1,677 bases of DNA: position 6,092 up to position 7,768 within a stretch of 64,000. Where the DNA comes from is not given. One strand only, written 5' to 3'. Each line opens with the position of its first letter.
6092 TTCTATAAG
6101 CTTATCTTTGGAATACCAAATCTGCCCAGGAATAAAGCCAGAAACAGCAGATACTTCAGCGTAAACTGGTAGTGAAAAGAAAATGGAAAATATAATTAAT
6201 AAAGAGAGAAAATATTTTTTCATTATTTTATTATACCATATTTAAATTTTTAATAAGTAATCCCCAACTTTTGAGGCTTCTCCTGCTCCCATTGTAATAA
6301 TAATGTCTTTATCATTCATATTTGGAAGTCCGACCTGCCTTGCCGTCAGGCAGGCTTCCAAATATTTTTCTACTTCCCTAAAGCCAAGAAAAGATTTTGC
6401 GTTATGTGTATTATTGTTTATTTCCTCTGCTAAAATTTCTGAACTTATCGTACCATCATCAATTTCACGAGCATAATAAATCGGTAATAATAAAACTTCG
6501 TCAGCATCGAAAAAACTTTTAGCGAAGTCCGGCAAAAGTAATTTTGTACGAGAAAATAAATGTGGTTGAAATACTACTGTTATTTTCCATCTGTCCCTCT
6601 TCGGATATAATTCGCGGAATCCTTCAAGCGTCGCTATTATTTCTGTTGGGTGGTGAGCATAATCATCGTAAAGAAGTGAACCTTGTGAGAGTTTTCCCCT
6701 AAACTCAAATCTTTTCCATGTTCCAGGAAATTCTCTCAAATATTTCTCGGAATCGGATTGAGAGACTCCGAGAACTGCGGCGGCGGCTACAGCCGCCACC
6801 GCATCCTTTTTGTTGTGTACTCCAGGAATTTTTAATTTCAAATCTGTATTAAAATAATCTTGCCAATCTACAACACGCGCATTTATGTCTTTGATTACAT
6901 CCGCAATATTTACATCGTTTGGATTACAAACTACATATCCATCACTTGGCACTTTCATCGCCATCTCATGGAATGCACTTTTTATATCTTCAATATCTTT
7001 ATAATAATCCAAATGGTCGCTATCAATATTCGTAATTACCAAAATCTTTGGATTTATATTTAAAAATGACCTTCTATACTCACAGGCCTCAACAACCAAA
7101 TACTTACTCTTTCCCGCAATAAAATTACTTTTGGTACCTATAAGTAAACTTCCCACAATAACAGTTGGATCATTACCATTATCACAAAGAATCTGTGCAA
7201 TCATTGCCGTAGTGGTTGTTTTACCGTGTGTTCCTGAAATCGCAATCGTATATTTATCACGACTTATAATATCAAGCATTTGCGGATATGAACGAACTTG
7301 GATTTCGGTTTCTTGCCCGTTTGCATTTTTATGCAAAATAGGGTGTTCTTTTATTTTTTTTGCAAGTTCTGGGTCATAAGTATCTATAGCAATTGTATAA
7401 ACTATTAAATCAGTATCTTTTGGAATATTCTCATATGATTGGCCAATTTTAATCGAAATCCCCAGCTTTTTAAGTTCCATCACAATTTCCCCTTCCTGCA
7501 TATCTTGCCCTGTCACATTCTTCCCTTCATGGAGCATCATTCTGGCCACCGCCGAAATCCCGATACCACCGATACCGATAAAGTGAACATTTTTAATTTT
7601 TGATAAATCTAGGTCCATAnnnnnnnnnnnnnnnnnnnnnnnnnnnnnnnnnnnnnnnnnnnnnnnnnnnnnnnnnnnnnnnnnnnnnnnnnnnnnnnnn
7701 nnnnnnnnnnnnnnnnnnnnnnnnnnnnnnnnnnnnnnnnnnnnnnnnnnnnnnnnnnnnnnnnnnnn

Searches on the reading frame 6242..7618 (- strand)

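Call 38: search_protein_families(library=pfam, proteins=[window:6242-7618:-], max_evalue=0.00001)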
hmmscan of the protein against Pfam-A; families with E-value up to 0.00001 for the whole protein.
window:6242-7618:- (458 aa): 3 families
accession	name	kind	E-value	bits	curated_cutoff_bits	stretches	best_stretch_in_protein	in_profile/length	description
PF08245.18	Mur_ligase_M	-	3.7e-21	76.5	24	1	127-248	1-141/200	Mur ligase middle domain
PF01225.30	Mur_ligase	-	6.3e-15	55.8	21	1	11-88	2-73/95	Mur ligase family, catalytic domain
PF02875.26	Mur_ligase_C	-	4.2e-14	53.9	28.4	1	303-446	2-127/127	Mur ligase, glutamate ligase domain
